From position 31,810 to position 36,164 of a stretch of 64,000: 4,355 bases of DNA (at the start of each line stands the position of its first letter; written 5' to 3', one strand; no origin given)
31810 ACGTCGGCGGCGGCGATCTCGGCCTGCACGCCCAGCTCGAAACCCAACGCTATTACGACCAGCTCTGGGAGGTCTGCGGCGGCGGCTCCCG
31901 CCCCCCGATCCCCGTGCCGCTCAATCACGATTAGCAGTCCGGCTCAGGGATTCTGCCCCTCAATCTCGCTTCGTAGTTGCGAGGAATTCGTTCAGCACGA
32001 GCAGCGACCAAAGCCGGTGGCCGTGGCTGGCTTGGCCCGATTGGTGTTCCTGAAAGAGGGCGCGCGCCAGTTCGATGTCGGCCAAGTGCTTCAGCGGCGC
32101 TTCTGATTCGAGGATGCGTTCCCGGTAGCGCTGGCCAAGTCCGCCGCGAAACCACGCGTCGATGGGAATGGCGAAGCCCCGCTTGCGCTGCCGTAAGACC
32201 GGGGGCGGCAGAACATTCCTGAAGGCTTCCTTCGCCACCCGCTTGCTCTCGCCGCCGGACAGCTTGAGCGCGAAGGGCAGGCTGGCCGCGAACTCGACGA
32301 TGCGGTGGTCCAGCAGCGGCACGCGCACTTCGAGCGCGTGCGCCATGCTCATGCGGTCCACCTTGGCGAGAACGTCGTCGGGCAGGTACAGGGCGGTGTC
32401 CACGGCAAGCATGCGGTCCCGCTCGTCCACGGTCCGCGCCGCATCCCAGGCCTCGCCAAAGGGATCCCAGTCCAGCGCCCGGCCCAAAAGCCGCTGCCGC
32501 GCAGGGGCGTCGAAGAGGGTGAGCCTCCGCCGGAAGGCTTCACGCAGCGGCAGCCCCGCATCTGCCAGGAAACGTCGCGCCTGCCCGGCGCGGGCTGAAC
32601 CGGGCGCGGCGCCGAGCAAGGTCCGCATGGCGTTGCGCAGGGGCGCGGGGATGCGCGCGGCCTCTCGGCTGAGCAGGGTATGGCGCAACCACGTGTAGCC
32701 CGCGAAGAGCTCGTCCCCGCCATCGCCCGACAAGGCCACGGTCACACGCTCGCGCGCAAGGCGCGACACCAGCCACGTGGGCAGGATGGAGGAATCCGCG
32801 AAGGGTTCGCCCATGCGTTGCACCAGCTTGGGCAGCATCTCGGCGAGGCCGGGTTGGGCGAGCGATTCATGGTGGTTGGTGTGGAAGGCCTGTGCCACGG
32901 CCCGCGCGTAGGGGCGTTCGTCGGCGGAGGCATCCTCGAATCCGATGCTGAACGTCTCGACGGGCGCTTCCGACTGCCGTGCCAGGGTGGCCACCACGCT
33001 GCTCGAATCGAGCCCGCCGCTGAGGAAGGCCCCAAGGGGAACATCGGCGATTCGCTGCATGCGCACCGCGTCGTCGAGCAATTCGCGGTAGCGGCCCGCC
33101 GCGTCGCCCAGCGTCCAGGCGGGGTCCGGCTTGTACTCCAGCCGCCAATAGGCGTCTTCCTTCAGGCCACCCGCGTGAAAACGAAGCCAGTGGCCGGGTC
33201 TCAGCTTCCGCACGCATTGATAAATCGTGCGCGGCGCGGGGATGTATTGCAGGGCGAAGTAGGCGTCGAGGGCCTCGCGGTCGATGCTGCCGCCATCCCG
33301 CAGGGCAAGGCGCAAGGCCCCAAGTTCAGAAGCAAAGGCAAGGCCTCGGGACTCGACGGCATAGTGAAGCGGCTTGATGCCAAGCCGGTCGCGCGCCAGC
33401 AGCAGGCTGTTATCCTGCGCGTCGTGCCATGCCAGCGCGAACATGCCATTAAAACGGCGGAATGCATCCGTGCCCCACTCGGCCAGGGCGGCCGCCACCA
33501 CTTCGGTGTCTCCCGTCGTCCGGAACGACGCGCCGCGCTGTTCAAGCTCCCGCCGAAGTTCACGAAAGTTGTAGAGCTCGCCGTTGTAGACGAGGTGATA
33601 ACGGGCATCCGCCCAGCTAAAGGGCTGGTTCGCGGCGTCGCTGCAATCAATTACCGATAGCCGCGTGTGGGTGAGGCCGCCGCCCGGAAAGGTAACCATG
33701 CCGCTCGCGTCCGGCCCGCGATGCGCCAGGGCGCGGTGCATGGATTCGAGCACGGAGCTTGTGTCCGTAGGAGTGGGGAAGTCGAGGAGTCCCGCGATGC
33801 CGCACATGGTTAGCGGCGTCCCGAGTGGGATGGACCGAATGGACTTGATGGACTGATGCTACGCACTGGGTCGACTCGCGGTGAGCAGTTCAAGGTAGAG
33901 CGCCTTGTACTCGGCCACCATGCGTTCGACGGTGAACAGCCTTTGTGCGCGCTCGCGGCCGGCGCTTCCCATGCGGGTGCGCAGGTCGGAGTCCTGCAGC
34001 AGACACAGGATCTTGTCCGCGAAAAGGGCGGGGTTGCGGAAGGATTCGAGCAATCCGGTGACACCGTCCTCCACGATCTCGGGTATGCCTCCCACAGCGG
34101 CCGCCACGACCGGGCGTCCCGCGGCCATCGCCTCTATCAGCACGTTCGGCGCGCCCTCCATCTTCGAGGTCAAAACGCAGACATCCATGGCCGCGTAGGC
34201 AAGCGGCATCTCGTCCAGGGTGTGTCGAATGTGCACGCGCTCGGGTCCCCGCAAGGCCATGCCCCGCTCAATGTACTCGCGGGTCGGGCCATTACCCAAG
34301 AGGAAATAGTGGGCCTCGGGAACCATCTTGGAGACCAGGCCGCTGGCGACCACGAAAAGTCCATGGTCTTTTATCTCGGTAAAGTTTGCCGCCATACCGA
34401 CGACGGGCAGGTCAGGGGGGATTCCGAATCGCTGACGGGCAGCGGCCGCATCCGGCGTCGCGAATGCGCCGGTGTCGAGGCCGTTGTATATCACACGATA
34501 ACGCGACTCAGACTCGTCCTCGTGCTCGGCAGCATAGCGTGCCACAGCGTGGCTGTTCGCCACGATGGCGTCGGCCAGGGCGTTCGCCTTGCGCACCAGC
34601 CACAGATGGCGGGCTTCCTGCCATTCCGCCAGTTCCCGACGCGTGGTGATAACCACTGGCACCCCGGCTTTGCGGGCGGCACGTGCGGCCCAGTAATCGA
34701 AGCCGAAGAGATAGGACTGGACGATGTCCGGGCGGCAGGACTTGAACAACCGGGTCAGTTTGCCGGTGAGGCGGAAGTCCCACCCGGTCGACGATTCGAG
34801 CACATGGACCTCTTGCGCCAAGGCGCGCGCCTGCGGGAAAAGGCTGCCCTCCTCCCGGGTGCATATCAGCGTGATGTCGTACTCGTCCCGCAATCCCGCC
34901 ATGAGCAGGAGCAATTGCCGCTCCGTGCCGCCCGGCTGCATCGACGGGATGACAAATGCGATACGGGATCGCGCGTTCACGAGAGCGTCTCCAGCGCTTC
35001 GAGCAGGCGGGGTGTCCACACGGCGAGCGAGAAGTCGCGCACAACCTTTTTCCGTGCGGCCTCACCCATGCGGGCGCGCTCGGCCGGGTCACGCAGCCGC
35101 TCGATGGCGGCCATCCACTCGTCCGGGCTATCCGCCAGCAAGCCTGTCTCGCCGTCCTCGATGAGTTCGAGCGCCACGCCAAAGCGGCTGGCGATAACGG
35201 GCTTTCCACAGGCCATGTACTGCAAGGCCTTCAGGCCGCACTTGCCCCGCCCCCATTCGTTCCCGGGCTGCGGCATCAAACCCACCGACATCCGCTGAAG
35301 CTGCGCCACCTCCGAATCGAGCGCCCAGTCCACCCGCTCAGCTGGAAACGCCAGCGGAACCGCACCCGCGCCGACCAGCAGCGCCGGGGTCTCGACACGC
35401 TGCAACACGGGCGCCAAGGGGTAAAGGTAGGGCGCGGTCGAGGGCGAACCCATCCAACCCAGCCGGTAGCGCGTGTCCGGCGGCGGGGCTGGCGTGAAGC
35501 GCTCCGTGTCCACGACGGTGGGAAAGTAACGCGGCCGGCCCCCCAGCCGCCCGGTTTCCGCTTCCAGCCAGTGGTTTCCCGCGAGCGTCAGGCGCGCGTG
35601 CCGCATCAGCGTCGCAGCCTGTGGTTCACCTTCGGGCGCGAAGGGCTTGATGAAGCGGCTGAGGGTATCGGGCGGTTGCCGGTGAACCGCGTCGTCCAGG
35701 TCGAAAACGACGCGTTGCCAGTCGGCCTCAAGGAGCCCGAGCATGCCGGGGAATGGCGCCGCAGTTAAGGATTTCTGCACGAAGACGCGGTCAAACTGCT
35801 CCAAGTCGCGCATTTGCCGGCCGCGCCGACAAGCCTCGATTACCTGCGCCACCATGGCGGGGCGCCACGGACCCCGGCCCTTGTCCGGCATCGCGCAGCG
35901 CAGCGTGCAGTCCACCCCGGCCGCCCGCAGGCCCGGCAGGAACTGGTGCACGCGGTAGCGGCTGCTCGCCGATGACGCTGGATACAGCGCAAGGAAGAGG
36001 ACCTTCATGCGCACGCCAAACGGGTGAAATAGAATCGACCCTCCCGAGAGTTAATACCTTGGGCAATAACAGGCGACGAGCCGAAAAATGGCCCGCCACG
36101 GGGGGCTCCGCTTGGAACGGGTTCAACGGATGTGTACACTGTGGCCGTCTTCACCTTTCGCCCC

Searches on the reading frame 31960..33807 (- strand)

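Call 16: search_protein_families(library=pfam, proteins=[window:31960-33807:-])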
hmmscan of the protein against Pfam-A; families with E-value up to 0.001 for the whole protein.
window:31960-33807:- (615 aa): 3 families
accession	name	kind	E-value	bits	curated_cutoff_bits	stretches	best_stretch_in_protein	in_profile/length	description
PF00733.27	Asn_synthase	-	5.7e-100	335.8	21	1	240-608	2-352/354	Asparagine synthase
PF13537.11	GATase_7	-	5e-41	140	25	1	47-165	1-121/123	Glutamine amidotransferase domain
PF13522.11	GATase_6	-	3.4e-40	137.5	27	1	32-161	1-130/130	Glutamine amidotransferase domain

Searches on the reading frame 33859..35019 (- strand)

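Call 16: search_protein_families(library=pfam, proteins=[window:33859-35019:-])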
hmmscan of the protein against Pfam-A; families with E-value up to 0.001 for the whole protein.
window:33859-35019:- (386 aa): 6 families
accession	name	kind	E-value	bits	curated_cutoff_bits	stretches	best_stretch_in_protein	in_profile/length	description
PF13692.12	Glyco_trans_1_4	-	2e-31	109.6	27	1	205-343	2-142/142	Glycosyl transferases group 1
PF00534.26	Glycos_transf_1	-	1.1e-27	97.1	26.4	1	193-357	4-172/172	Glycosyl transferases group 1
PF13439.12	Glyco_transf_4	-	8.5e-23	81.7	28.5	1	29-183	1-168/170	Glycosyltransferase Family 4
PF13579.12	Glyco_trans_4_4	-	1.4e-16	61.6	29.7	1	30-180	1-158/158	Glycosyl transferase 4-like domain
PF13524.12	Glyco_trans_1_2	-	5e-09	36.7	25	1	261-371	28-142/144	Glycosyl transferase-like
PF13477.12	Glyco_trans_4_2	-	3e-05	24.6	23.4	1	41-127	18-106/139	Glycosyl transferase 4-like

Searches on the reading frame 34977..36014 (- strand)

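Call 16: search_protein_families(library=pfam, proteins=[window:34977-36014:-])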
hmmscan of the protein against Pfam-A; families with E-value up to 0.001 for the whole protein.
window:34977-36014:- (345 aa): 3 families
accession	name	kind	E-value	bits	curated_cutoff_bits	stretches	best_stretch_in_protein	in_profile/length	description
PF13692.12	Glyco_trans_1_4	-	4.6e-12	46.8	27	1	238-307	73-139/142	Glycosyl transferases group 1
PF00534.26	Glycos_transf_1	-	9.6e-12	45.2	26.4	1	259-322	105-171/172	Glycosyl transferases group 1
PF13524.12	Glyco_trans_1_2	-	2.7e-09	37.6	25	1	256-333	60-138/144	Glycosyl transferase-like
